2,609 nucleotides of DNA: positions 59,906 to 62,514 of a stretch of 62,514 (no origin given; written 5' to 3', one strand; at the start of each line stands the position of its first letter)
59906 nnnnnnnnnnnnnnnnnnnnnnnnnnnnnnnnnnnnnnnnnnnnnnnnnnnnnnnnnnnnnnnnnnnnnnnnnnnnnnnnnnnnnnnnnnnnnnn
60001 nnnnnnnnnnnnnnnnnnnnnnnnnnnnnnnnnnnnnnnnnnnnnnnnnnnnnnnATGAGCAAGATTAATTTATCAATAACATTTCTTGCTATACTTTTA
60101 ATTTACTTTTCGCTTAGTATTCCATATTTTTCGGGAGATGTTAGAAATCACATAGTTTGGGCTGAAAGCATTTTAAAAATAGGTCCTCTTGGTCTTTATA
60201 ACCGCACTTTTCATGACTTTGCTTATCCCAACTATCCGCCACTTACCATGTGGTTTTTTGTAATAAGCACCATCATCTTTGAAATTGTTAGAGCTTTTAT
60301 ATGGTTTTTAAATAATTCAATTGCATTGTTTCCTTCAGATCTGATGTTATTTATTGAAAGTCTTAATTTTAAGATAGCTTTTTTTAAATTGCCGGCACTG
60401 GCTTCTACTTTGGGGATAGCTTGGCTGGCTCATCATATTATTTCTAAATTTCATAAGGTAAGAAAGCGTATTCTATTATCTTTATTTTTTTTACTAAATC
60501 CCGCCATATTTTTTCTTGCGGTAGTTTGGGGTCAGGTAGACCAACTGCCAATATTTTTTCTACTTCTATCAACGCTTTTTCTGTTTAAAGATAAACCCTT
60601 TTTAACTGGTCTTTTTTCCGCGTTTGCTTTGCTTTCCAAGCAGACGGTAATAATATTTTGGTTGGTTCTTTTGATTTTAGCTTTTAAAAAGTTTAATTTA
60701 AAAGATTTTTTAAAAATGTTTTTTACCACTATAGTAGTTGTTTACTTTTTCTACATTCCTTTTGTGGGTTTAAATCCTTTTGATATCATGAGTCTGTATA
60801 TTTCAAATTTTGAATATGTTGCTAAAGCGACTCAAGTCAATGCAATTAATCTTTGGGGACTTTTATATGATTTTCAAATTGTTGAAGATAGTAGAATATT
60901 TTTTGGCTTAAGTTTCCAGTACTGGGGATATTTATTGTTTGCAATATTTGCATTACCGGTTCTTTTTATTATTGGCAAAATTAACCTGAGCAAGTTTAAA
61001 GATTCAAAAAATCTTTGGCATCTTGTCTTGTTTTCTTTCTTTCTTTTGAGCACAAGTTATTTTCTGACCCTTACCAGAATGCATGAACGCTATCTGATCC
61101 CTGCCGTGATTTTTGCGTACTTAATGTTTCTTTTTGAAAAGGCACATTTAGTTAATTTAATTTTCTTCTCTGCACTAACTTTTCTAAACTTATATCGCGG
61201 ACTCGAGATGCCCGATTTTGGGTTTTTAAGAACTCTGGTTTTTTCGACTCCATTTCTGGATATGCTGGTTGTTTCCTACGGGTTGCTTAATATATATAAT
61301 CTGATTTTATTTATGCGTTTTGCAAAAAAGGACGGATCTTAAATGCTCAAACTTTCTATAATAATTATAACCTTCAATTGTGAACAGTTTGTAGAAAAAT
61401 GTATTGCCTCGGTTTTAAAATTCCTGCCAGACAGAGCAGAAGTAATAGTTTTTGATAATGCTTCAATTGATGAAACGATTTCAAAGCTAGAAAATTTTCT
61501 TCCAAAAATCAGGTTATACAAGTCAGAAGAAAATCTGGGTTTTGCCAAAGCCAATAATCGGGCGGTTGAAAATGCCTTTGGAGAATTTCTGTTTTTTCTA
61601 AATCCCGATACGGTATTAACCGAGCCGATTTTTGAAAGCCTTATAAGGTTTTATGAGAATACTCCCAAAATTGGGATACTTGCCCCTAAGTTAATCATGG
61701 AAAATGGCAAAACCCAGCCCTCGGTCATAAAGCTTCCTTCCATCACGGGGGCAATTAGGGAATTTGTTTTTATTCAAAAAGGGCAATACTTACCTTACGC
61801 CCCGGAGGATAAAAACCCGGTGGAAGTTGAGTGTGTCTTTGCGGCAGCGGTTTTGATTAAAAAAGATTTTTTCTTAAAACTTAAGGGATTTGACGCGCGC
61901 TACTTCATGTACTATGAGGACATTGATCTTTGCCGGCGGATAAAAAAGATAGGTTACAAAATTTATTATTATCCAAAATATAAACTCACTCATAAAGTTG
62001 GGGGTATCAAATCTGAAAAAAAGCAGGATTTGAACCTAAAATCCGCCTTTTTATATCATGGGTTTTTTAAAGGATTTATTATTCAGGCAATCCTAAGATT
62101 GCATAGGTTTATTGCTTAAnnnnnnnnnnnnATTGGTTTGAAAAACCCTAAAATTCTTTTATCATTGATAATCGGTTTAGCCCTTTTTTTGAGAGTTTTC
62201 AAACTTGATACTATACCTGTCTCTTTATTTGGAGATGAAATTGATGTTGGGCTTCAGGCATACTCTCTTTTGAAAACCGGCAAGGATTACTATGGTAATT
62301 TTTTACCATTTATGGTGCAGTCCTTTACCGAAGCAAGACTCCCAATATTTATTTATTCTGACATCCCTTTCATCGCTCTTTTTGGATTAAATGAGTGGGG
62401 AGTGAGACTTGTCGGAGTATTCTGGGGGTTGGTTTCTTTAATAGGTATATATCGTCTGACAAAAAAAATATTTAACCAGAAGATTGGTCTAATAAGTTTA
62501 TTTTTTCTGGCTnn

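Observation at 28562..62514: Glycosylation island dominated by GT-C enzymes and three lipid-sugar donor synthases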

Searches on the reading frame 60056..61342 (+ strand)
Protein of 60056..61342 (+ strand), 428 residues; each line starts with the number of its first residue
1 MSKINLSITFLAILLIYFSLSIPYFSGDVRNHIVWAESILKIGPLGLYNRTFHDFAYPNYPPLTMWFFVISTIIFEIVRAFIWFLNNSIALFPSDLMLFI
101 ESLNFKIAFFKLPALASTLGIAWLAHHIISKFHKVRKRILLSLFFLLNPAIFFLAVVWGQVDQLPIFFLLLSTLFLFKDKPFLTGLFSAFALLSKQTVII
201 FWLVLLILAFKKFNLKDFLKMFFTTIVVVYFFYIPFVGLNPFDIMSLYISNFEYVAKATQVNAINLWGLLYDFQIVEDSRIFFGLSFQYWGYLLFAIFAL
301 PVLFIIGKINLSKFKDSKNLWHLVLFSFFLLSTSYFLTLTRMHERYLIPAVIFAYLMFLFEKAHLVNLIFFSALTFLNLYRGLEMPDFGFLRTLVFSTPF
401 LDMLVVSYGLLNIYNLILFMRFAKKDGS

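Call 6: search_protein_families(library=pfam, max_evalue=0.01, proteins=[window:60056-61342:+])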
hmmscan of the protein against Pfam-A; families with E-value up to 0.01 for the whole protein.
window:60056-61342:+ (428 aa): 1 family
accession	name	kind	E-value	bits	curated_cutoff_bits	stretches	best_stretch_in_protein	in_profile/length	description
PF09594.16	GT87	-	0.0016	18.7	25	1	60-301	3-205/237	Glycosyltransferase family 87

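Call 21: search_protein_families(library=pfam, max_evalue=10, proteins=[window:60056-61342:+])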
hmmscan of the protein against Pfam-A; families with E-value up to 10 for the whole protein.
window:60056-61342:+ (428 aa): 2 families
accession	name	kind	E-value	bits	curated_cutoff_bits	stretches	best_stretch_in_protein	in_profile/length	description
PF09594.16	GT87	-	0.0016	18.7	25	1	60-301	3-205/237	Glycosyltransferase family 87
PF10746.14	Phage_holin_2_2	-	0.17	12.1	25.4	1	279-318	23-59/61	Phage holin T7 family, holin superfamily II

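Call 90: find_homologous_proteins(query=window:60056-61342:+, max_evalue=0.001)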
Query window:60056-61342:+ (428 aa): 137 proteins with E <= 0.001 among 8000 candidates; the best 120 are listed.
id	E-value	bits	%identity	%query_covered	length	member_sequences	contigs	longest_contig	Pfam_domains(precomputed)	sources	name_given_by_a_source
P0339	2.5e-123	431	52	100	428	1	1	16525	-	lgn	-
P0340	7.3e-122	426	53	95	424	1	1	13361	-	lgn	-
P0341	7.3e-120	419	50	96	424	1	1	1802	-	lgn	-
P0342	4.3e-118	413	50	99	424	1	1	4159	-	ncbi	-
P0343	4.5e-117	410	49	100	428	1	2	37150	-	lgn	-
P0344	7.2e-113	396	47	100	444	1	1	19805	-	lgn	-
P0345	3.1e-107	378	46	97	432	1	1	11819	-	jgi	jgi:Gpi18-like mannosyltransferase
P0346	5.9e-93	331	44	94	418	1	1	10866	-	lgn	-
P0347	3.2e-90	322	44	95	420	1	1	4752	-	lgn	-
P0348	3.2e-89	318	45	94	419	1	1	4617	-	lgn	-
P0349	4.8e-89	318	45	91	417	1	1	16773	PF09594.17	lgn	-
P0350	5.6e-88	314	44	94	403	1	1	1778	-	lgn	-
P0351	6.7e-88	314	44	93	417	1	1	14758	-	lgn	-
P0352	5.1e-87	311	44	94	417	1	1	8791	PF09594.17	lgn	-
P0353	3.4e-86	308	44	98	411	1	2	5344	-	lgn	-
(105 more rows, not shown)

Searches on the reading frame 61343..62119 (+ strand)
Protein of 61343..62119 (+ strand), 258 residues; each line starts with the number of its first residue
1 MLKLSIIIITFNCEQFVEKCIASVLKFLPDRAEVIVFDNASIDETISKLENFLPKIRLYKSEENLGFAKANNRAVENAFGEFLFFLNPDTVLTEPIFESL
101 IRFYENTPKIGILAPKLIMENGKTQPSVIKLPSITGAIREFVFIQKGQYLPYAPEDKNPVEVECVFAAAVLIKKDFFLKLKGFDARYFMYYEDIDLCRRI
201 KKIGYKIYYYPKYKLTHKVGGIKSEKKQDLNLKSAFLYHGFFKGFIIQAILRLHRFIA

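Call 9: search_protein_families(library=pfam, max_evalue=0.01, proteins=[window:61343-62119:+])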
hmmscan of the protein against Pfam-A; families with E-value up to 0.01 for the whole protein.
window:61343-62119:+ (258 aa): 6 families
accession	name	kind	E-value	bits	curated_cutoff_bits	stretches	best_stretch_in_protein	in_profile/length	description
PF00535.33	Glycos_transf_2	-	1.4e-23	84.1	23.3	1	5-113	1-112/168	Glycosyl transferase family 2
PF13641.12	Glyco_tranf_2_3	-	1.1e-12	48.9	27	1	4-214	3-208/230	Glycosyltransferase like family 2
PF10111.15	Glyco_tranf_2_2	-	1.2e-10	41.8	27.3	1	8-102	4-104/276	Glycosyltransferase like family 2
PF02709.20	Glyco_transf_7C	-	2.5e-05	24.3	23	1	164-214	18-68/78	N-terminal domain of galactosyltransferase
PF13712.12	Glyco_tranf_2_5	-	7.6e-05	23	27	1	64-208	38-178/210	Glycosyltransferase like family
PF13632.12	Glyco_trans_2_3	-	0.003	17.8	27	0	85-214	4-120/198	Glycosyl transferase family group 2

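Call 22: search_protein_families(library=ncbifam, max_evalue=0.01, proteins=[window:61343-62119:+])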
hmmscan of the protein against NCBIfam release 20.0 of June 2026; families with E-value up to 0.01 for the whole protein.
window:61343-62119:+ (258 aa): 18 families
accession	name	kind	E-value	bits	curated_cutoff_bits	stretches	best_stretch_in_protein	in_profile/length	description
TIGR01556.1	rhamnosyltran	subfamily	4.6e-16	58.8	200.55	1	9-223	1-206/281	rhamnosyltransferase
TIGR04283.1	glyco_like_mftF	equivalog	4.8e-16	59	182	2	4-109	1-103/221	TIGR04283 family arsenosugar biosynthesis glycosyltransferase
TIGR03965.1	mycofact_glyco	equivalog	5.2e-16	58.6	280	2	5-119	77-193/467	mycofactocin biosynthesis glycosyltransferase MftF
NF041875.1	EPS_EpsD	equivalog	1.5e-15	57.4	370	1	4-214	1-203/325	exopolysaccharide biosynthesis glycosyltransferase EpsD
NF038302.1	EPS_HpsE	equivalog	5.1e-15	55.2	300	1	3-227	2-232/307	hormogonium polysaccharide biosynthesis glycosyltransferase HpsE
NF038299.1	EPS_HpsN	equivalog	4.4e-14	52.2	425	1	3-243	2-249/317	hormogonium polysaccharide biosynthesis glycosyltransferase HpsN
NF047683.1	TeichurnBiosyTuaG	equivalog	2.1e-12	47.2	400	1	4-132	8-140/252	teichuronic acid biosynthesis protein TuaG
TIGR03937.1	PgaC_IcaA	equivalog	4.9e-12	45.5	422.3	1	3-113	46-159/407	poly-beta-1,6-N-acetyl-D-glucosamine synthase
NF053739.1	GlytfEpsEBac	equivalog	5e-12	45.4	450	1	3-118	2-121/265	glycosyltransferase EpsE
NF007482.0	PRK10073.1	equivalog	2.7e-11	43.1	423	1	3-104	7-110/334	glycosyltransferase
NF041394.1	GtaseAglG_Halo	equivalog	4.5e-11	42.6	440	1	3-223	2-221/304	glucosyl-dolichyl phosphate glucuronosyltransferase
NF050050.1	ProtGlycPglI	equivalog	4.8e-10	39.3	500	1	2-123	2-126/306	GalNAc(5)-diNAcBac-PP-undecaprenol beta-1,3-glucosyltransferase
TIGR03111.1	glyc2_xrt_Gpos1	hypoth_equivalog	2.7e-08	33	363.95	1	4-118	51-170/439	TIGR03111 family XrtG-associated glycosyltransferase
TIGR04195.1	S_glycosyl_SunS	equivalog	4.5e-06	25.8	350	1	7-90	62-142/421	SunS family peptide S-glycosyltransferase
TIGR04009.1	wcaE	equivalog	0.00011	21.6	369.2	1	2-96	2-99/248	colanic acid biosynthesis glycosyltransferase WcaE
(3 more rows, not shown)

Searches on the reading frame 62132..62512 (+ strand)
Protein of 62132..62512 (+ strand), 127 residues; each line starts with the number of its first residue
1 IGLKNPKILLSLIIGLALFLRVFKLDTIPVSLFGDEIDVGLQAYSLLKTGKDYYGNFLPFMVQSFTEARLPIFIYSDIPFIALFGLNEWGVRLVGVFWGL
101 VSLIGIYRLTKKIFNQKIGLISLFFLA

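Call 6: search_protein_families(library=pfam, max_evalue=0.01, proteins=[window:62132-62512:+])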
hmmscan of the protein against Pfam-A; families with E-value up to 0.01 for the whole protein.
window:62132-62512:+ (127 aa): 1 family
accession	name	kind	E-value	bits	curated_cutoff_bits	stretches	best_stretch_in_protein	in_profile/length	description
PF13231.12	PMT_2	-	3e-08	34.5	26.1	1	80-127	13-60/160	Dolichyl-phosphate-mannose-protein mannosyltransferase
